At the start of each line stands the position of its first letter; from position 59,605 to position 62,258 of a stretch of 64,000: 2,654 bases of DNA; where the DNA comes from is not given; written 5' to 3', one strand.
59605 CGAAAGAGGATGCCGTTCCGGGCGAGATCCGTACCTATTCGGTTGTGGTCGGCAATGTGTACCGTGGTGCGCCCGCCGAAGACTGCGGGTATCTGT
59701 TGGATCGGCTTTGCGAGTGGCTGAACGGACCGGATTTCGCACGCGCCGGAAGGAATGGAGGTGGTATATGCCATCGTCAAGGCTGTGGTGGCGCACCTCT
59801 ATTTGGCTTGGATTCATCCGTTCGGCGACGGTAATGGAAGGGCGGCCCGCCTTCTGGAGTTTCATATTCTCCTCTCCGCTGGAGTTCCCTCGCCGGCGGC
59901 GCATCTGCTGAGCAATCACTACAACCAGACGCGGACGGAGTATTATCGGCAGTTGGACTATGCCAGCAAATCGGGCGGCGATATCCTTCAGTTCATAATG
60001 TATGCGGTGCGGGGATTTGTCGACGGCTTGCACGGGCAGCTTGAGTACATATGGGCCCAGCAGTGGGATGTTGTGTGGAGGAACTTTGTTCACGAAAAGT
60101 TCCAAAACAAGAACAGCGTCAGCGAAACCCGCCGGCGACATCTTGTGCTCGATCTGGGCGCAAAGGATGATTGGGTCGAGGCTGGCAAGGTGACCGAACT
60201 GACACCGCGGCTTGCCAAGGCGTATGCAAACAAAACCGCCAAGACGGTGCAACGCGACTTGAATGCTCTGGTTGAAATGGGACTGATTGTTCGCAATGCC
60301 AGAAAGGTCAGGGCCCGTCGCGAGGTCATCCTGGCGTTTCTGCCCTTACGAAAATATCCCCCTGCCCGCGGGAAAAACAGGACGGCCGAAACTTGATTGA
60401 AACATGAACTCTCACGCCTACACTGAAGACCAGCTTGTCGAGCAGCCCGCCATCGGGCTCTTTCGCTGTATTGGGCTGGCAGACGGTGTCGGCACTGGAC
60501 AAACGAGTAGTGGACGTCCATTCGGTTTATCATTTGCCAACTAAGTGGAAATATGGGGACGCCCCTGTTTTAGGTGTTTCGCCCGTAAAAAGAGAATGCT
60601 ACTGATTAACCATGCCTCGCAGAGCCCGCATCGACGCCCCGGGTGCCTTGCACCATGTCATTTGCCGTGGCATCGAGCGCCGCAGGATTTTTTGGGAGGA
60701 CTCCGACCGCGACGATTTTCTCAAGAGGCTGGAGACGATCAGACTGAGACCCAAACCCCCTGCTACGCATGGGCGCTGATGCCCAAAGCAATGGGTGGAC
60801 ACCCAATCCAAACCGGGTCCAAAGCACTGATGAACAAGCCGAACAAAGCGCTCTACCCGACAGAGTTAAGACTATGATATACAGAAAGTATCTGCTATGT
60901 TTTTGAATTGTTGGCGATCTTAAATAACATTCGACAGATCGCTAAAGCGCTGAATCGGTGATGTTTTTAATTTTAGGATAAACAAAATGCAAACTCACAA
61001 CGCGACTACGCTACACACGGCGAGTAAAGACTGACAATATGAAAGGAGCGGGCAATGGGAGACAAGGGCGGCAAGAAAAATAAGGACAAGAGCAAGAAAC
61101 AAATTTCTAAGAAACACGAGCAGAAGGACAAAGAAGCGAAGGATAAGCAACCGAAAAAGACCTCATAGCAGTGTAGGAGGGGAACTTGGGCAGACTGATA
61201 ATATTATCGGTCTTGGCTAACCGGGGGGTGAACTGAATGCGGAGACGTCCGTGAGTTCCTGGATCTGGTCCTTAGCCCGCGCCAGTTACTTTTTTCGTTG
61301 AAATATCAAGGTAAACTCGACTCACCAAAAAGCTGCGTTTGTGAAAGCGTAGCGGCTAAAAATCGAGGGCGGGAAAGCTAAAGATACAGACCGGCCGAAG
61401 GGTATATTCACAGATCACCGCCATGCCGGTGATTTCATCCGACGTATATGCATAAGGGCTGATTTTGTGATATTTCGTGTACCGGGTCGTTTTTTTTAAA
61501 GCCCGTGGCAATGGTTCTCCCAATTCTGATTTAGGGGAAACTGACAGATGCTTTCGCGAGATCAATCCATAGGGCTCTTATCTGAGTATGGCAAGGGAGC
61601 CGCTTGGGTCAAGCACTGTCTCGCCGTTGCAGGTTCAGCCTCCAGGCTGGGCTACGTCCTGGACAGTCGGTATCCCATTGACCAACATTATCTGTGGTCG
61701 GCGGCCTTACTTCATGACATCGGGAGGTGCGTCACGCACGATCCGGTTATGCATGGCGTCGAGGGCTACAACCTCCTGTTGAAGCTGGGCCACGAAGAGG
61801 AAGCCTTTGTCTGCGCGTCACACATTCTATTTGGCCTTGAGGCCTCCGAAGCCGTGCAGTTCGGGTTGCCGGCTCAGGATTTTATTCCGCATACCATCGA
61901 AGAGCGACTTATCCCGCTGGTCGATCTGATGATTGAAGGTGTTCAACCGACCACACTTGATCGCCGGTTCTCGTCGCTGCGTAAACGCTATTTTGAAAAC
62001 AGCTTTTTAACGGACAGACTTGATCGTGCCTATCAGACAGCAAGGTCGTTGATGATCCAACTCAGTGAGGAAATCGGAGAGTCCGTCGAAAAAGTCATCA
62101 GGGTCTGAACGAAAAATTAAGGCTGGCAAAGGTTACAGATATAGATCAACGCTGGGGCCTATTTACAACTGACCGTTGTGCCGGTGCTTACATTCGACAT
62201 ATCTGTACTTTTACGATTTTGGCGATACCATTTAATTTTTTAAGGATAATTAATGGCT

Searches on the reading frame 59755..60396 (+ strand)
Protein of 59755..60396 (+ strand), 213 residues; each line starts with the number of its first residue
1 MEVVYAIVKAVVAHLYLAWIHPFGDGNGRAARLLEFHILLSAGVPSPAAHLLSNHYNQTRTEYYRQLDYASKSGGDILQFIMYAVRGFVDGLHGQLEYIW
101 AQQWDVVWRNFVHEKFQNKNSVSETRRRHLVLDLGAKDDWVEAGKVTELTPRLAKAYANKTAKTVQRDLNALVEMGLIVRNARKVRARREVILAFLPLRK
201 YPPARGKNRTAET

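Call 26: search_protein_families(library=pfam, max_evalue=0.001, proteins=[window:59755-60396:+])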
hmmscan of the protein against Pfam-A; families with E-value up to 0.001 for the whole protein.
window:59755-60396:+ (213 aa): 1 family
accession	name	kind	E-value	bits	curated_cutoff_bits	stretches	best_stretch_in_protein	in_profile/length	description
PF02661.23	Fic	-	3.4e-08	34.6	24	1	7-38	61-92/93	Fic/DOC family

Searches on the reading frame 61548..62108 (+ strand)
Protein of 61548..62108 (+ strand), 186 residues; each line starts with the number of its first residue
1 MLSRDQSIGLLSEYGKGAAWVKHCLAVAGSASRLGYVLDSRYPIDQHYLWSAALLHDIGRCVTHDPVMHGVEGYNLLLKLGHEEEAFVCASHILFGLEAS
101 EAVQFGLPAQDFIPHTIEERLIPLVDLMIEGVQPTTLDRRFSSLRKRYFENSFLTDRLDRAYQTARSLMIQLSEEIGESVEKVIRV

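Call 26: search_protein_families(library=pfam, max_evalue=0.001, proteins=[window:61548-62108:+])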
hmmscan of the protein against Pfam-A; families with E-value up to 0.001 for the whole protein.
window:61548-62108:+ (186 aa): 1 family
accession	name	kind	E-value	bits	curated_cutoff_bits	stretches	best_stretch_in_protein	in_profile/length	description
PF01966.28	HD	-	3.4e-08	34.2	22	1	22-84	3-73/116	HD domain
